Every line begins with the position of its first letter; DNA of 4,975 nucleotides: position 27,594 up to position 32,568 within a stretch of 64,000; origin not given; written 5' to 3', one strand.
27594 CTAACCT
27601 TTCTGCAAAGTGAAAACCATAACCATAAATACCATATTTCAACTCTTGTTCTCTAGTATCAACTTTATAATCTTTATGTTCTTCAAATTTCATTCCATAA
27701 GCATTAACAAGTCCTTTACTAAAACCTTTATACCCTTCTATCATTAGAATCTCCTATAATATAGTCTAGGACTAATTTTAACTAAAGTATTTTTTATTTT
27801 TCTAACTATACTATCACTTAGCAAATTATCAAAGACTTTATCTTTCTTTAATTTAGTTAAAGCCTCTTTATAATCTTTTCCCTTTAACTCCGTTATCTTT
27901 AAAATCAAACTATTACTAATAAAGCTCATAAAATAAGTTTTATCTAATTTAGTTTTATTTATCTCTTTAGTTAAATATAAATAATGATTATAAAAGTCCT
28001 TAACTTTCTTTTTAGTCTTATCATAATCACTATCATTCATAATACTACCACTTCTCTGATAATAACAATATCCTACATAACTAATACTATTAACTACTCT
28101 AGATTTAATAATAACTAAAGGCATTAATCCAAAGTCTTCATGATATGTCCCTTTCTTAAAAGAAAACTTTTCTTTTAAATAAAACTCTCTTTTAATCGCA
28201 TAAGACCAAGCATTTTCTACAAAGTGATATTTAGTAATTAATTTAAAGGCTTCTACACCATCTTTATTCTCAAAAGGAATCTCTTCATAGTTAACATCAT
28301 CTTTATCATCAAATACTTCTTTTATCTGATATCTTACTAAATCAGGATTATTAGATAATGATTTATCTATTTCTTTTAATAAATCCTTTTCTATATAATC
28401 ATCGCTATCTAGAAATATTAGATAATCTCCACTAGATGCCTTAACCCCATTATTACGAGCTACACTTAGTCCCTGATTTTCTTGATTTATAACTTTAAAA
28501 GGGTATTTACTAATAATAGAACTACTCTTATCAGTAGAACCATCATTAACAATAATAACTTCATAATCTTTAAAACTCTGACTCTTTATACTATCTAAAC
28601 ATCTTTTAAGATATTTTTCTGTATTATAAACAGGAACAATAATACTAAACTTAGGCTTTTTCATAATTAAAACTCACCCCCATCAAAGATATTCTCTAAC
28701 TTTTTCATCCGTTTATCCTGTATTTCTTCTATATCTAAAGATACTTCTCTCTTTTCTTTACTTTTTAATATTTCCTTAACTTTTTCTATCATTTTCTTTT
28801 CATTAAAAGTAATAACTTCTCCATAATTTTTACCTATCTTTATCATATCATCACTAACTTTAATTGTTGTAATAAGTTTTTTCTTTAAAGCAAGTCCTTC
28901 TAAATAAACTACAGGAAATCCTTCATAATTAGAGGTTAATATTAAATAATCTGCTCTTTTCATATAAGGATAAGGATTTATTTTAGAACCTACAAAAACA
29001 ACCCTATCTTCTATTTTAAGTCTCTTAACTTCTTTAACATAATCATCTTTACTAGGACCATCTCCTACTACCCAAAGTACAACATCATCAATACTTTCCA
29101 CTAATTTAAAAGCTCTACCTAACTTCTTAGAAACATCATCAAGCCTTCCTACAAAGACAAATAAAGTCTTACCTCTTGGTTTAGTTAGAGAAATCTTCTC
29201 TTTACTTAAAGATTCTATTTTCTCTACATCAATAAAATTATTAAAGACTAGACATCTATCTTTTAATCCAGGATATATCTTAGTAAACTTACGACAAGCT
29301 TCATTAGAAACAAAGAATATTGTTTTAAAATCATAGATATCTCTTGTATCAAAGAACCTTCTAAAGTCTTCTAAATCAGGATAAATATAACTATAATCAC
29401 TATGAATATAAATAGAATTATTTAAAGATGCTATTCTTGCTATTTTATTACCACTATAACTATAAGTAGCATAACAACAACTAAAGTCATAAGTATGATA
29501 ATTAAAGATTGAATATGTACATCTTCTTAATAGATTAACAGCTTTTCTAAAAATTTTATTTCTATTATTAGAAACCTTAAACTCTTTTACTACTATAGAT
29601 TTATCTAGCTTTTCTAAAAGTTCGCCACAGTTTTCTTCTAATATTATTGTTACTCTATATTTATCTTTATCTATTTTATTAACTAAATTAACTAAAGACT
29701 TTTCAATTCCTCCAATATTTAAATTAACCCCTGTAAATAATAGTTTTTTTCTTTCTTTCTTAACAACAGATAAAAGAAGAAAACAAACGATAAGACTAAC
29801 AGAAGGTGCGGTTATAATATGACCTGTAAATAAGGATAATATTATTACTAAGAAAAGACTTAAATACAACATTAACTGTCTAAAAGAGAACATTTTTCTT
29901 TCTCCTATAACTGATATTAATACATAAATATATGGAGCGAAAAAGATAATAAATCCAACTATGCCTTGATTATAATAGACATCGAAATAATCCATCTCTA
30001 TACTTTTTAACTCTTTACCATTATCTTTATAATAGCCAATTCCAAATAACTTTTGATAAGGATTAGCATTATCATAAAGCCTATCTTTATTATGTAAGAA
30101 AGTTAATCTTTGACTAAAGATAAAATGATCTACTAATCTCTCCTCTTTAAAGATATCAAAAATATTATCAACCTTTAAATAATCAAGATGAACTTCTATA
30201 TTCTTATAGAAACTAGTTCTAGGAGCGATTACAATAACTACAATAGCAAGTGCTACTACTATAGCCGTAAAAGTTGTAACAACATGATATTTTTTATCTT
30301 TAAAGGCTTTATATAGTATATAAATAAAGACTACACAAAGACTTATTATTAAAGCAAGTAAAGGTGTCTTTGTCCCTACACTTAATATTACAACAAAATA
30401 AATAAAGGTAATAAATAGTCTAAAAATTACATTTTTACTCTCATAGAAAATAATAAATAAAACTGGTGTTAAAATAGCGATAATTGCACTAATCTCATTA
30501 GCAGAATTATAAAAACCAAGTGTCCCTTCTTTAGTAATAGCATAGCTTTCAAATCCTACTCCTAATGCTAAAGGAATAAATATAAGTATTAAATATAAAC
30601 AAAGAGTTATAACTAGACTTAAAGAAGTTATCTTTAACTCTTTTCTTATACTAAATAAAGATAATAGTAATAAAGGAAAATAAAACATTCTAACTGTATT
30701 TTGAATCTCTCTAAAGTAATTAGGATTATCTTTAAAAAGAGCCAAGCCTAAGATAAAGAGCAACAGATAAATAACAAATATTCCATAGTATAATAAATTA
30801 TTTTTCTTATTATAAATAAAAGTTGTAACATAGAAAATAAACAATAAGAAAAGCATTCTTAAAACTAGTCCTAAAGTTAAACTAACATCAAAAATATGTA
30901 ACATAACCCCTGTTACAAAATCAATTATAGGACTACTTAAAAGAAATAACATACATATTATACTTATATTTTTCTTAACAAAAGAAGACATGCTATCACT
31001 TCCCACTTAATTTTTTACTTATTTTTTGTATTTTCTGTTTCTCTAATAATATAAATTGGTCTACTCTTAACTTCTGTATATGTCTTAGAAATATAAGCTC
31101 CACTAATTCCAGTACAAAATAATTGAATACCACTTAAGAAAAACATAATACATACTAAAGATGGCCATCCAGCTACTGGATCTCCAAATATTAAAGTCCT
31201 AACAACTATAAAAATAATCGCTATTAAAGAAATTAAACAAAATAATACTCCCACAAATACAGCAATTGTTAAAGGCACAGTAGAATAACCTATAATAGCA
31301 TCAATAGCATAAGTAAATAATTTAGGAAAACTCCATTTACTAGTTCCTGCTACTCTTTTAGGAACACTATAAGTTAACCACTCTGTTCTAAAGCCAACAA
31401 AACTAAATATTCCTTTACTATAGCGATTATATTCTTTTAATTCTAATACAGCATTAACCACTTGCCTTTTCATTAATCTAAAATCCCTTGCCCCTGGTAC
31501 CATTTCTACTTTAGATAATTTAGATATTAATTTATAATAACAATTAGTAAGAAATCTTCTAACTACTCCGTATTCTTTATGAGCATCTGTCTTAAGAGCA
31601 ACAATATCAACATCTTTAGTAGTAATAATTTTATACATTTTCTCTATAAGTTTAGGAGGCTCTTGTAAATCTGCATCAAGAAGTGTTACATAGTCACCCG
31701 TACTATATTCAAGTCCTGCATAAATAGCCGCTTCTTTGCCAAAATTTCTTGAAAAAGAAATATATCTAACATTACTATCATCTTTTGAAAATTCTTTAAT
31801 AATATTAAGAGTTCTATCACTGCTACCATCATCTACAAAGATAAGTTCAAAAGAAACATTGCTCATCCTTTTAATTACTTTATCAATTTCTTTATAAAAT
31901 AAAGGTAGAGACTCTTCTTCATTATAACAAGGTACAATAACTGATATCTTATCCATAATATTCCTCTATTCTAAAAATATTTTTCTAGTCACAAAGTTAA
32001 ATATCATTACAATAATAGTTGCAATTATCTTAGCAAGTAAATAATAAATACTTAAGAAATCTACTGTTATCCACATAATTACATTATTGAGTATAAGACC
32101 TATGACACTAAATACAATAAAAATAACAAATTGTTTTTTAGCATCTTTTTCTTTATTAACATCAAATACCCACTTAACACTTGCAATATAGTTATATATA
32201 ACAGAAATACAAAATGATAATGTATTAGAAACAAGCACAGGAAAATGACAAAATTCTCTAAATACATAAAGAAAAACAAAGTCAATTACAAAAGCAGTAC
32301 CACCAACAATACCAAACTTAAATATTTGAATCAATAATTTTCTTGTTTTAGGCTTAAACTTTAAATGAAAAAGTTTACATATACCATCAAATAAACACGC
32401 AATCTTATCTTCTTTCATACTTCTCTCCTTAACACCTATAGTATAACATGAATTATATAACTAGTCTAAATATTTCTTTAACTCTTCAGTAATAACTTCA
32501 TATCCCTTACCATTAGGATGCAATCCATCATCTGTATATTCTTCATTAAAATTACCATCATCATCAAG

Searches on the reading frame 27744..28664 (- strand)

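Call 24: search_protein_families(library=pfam, proteins=[window:27744-28664:-], max_evalue=0.001)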
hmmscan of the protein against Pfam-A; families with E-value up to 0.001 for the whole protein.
window:27744-28664:- (306 aa): 3 families
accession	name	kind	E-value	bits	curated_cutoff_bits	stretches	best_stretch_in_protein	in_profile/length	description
PF00535.33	Glycos_transf_2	-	3.1e-36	125.3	23.3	1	7-136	1-137/168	Glycosyl transferase family 2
PF10111.15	Glyco_tranf_2_2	-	1.5e-11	44.7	27.3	1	7-108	1-116/276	Glycosyltransferase like family 2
PF13641.12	Glyco_tranf_2_3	-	6.7e-09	36.5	27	1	4-101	1-109/230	Glycosyltransferase like family 2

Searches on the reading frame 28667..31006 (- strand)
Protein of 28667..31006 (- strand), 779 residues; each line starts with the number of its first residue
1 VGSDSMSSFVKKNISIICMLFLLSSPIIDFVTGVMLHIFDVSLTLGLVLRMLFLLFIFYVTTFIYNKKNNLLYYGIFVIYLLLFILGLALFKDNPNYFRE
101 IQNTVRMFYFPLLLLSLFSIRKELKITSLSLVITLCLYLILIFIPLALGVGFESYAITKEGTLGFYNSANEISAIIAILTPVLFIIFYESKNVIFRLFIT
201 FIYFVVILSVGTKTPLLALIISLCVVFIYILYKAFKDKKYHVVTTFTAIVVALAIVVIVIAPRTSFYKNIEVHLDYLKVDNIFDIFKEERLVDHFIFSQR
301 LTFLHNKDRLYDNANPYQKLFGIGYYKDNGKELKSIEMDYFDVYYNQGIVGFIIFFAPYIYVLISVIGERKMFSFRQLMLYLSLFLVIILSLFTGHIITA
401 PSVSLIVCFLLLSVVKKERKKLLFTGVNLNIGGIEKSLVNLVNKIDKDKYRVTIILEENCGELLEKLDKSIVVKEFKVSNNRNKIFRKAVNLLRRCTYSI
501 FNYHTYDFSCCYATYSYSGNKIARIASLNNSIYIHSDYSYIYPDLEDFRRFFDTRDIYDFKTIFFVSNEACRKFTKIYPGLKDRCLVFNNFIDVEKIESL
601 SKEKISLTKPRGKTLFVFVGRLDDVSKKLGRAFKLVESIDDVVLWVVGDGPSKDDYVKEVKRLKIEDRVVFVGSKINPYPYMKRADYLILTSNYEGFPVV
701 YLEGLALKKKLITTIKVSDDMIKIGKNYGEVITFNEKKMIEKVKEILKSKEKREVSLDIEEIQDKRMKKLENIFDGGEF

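Call 24: search_protein_families(library=pfam, proteins=[window:28667-31006:-], max_evalue=0.001)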
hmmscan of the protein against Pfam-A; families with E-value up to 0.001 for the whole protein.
window:28667-31006:- (779 aa): 5 families
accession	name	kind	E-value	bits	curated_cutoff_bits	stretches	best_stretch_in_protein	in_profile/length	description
PF13425.11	O-antigen_lig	-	6.6e-46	157.5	31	2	17-277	7-284/462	O-antigen ligase like membrane protein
PF00534.26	Glycos_transf_1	-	1.1e-18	67.9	26.4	1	604-754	6-163/172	Glycosyl transferases group 1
PF13692.12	Glyco_trans_1_4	-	8e-17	62.3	27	1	615-748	3-141/142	Glycosyl transferases group 1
PF13439.12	Glyco_transf_4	-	1e-06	29.3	28.5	1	431-596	1-170/170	Glycosyltransferase Family 4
PF04932.20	Wzy_C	-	0.00011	22.4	31.7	1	199-356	2-149/149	O-Antigen ligase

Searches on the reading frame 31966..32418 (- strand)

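Call 24: search_protein_families(library=pfam, proteins=[window:31966-32418:-], max_evalue=0.001)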
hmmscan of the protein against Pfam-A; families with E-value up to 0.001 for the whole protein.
window:31966-32418:- (150 aa): 1 family
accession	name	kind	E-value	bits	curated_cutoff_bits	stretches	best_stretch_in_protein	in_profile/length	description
PF04138.20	GtrA_DPMS_TM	-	4.4e-26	91.8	26.1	1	34-148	1-115/117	GtrA/DPMS, transmembrane domain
